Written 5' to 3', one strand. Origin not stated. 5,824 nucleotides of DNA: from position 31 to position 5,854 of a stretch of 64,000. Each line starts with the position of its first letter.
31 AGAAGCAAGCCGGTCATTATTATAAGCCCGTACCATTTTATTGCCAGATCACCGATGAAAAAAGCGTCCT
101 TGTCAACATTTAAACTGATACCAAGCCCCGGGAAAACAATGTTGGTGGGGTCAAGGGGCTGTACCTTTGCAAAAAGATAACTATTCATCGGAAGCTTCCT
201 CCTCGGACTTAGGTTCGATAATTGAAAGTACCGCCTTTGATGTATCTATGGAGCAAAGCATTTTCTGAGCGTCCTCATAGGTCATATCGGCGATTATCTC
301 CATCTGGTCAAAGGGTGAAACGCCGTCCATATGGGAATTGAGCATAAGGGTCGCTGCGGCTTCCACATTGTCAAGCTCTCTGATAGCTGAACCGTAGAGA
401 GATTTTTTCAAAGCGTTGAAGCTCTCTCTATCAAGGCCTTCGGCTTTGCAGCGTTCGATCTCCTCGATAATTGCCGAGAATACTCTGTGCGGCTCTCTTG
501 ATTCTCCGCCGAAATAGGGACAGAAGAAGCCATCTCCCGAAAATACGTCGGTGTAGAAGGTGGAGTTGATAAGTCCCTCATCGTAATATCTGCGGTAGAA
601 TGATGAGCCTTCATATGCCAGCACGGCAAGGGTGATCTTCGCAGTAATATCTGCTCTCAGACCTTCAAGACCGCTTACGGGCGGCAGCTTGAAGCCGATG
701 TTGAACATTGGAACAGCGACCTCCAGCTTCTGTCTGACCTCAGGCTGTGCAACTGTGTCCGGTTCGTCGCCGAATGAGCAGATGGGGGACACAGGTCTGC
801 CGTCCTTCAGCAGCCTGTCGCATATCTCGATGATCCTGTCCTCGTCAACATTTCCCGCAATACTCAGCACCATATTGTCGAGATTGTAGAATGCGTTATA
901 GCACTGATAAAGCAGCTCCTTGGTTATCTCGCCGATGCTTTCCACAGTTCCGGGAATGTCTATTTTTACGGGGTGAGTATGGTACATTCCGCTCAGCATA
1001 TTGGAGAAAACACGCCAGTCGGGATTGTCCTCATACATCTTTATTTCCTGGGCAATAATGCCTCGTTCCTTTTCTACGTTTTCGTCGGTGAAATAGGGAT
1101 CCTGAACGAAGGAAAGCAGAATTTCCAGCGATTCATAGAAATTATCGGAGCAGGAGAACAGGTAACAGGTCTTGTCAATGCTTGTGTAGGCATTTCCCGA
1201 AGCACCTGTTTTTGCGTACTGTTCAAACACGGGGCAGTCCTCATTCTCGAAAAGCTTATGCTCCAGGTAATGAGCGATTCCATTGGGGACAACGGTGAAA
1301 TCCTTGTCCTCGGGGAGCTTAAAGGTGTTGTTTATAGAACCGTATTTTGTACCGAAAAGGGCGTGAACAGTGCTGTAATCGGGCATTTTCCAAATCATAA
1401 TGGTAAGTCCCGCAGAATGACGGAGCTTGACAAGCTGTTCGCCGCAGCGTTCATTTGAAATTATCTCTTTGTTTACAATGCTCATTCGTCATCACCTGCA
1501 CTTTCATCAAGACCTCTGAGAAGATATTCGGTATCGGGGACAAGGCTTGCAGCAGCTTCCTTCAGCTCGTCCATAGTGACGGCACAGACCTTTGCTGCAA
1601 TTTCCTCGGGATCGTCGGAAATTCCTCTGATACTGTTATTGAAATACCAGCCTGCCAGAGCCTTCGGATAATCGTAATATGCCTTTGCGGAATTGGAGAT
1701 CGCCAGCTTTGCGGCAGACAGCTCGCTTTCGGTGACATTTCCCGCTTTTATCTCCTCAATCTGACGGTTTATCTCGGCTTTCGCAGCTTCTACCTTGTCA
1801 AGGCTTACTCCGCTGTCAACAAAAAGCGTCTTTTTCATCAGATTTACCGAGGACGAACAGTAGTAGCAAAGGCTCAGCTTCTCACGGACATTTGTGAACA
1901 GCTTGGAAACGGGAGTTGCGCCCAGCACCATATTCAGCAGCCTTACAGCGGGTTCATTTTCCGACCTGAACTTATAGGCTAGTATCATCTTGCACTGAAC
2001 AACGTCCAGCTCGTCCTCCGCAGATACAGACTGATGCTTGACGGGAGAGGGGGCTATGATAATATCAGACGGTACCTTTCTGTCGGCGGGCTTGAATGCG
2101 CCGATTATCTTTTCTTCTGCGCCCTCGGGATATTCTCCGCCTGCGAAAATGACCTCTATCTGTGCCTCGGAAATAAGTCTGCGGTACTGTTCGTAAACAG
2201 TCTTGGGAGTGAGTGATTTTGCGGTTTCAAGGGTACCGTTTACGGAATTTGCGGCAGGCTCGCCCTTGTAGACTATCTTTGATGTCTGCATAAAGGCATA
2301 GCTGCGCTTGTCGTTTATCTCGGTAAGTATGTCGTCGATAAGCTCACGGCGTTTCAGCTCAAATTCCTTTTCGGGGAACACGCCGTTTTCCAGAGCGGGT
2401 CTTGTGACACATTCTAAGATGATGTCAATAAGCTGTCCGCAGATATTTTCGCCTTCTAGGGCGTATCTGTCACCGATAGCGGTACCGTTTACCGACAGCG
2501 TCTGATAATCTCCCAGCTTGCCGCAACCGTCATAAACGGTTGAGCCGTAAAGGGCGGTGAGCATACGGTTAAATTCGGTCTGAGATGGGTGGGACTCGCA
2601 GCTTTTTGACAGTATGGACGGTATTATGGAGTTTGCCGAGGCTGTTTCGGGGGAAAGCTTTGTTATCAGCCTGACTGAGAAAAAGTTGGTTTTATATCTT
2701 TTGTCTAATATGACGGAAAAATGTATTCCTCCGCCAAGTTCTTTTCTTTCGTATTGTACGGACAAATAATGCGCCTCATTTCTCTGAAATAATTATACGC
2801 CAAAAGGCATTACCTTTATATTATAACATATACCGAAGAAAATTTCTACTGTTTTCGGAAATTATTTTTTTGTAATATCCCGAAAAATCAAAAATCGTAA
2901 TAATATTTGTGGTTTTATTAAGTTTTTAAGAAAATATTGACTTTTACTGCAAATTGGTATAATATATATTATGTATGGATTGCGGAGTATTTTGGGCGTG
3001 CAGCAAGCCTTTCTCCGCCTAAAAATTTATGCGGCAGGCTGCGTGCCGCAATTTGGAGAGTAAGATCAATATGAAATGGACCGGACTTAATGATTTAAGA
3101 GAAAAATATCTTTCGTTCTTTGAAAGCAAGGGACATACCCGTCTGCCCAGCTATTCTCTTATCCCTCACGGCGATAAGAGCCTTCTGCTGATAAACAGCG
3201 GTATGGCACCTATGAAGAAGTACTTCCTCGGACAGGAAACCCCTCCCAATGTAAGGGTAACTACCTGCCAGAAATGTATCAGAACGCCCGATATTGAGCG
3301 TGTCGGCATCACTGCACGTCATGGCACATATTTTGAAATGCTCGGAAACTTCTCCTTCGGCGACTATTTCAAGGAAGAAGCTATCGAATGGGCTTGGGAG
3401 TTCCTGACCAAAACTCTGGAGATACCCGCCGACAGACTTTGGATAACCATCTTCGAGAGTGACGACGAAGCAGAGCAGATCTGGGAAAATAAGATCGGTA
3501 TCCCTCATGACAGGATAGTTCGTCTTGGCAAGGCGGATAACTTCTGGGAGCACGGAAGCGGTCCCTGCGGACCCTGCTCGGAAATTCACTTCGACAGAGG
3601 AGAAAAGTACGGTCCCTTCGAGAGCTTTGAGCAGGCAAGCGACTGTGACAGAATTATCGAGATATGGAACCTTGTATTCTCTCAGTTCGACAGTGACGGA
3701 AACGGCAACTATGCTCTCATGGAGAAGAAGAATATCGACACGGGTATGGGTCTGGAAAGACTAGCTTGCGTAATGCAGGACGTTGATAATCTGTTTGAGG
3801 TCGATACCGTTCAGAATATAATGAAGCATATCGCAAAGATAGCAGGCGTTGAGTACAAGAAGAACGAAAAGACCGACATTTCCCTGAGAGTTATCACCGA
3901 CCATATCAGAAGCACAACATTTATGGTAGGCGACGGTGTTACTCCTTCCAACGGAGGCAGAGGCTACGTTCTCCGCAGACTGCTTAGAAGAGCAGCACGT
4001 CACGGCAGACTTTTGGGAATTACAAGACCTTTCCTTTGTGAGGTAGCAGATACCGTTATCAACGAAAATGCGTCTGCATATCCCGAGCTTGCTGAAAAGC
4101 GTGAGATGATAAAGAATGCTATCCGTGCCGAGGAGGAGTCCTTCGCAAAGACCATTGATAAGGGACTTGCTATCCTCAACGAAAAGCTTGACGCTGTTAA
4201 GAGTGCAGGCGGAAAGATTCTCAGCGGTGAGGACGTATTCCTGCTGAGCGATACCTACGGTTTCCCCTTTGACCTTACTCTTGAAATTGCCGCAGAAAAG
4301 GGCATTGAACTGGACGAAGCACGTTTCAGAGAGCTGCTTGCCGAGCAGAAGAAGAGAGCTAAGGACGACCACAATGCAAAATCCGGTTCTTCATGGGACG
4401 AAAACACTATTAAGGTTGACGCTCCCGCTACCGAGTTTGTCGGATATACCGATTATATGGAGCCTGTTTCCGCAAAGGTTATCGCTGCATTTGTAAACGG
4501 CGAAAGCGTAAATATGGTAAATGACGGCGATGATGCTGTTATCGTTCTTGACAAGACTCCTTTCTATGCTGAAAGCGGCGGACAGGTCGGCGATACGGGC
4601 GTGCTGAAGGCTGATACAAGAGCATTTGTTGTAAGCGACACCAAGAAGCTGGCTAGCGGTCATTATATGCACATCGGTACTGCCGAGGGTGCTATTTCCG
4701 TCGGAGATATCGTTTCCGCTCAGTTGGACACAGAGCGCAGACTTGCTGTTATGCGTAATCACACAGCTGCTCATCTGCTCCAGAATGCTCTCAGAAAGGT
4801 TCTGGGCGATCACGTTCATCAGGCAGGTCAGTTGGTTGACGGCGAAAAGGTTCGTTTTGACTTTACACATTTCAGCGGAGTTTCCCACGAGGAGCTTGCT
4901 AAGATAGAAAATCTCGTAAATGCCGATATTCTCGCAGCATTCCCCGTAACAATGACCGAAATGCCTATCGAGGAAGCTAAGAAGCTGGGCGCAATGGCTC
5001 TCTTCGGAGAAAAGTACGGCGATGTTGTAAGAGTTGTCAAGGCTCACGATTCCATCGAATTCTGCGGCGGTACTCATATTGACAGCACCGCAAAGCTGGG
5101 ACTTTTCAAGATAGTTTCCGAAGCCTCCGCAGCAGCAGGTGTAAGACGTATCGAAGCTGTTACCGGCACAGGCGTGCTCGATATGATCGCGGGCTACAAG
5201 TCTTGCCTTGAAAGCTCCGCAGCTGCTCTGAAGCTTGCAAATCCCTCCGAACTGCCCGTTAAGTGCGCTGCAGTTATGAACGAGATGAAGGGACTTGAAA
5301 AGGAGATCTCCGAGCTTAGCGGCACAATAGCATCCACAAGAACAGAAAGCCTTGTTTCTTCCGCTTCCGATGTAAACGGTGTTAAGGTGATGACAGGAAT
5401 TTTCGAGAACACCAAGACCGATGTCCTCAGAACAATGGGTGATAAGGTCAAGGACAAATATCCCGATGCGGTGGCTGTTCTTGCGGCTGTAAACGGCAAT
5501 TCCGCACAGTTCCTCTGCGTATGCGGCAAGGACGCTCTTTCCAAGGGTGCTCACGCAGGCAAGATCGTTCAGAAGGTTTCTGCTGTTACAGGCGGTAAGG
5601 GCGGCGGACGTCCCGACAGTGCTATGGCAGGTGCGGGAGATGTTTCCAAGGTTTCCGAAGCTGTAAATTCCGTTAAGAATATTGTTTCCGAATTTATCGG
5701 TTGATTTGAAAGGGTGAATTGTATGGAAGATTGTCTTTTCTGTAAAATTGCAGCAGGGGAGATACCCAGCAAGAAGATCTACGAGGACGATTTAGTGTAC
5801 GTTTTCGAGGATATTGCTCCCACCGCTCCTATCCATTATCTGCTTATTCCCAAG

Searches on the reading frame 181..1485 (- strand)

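Call 17: search_protein_families(library=pfam, proteins=[window:181-1485:-], max_evalue=0.00001)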
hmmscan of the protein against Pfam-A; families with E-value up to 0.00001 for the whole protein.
window:181-1485:- (434 aa): 2 families
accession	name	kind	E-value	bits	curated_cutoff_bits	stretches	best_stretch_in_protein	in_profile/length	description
PF05193.26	Peptidase_M16_C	-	5.6e-22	78.9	23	1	187-363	2-181/181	Peptidase M16 inactive domain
PF00675.25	Peptidase_M16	-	5e-18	65.9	22.3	1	68-177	31-145/149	Insulinase (Peptidase family M16)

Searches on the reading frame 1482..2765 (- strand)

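Call 17: search_protein_families(library=pfam, proteins=[window:1482-2765:-], max_evalue=0.00001)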
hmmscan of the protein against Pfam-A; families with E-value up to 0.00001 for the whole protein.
window:1482-2765:- (427 aa): 1 family
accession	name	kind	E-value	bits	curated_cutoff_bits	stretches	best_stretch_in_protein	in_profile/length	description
PF05193.26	Peptidase_M16_C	-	1.5e-19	71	23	1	184-354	1-179/181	Peptidase M16 inactive domain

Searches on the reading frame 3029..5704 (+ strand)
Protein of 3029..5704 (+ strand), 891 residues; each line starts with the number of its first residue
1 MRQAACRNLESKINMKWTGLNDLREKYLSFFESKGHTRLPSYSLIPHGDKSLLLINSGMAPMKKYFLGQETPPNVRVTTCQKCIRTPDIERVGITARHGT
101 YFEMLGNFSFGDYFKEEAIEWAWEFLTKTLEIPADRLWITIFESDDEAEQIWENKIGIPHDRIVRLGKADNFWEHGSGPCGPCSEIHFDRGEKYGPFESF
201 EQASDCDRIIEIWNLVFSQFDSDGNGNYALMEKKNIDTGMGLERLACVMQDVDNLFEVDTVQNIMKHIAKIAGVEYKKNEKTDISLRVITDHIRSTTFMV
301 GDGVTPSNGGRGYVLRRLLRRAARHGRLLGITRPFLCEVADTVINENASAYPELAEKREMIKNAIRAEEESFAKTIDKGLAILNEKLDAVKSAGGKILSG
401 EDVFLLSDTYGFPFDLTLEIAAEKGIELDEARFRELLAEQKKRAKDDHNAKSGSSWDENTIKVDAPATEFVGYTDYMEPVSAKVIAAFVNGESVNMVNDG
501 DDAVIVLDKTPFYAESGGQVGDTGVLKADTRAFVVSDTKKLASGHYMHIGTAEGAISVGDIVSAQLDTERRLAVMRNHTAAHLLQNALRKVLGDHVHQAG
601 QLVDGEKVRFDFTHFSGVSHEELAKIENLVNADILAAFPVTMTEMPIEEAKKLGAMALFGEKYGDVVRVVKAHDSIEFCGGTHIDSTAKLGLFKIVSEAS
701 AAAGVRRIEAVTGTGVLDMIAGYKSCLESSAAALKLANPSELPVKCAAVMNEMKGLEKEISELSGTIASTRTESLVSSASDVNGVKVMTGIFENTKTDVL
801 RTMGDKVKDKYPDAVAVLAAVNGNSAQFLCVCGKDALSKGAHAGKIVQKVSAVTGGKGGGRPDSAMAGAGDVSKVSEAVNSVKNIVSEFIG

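Call 17: search_protein_families(library=pfam, proteins=[window:3029-5704:+], max_evalue=0.00001)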
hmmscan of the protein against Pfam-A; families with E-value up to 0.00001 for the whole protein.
window:3029-5704:+ (891 aa): 3 families
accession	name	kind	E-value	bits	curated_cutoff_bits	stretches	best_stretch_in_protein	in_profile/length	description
PF01411.24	tRNA-synt_2c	-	1e-201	671.7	30.3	1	23-570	2-552/552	tRNA synthetases class II (A)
PF07973.19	tRNA_SAD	-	4.7e-14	52.5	24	1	667-709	1-44/44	Threonyl and Alanyl tRNA synthetase second additional domain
PF02272.25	DHHA1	-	2.1e-12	47.8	25.9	1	786-887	3-101/102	DHHA1 domain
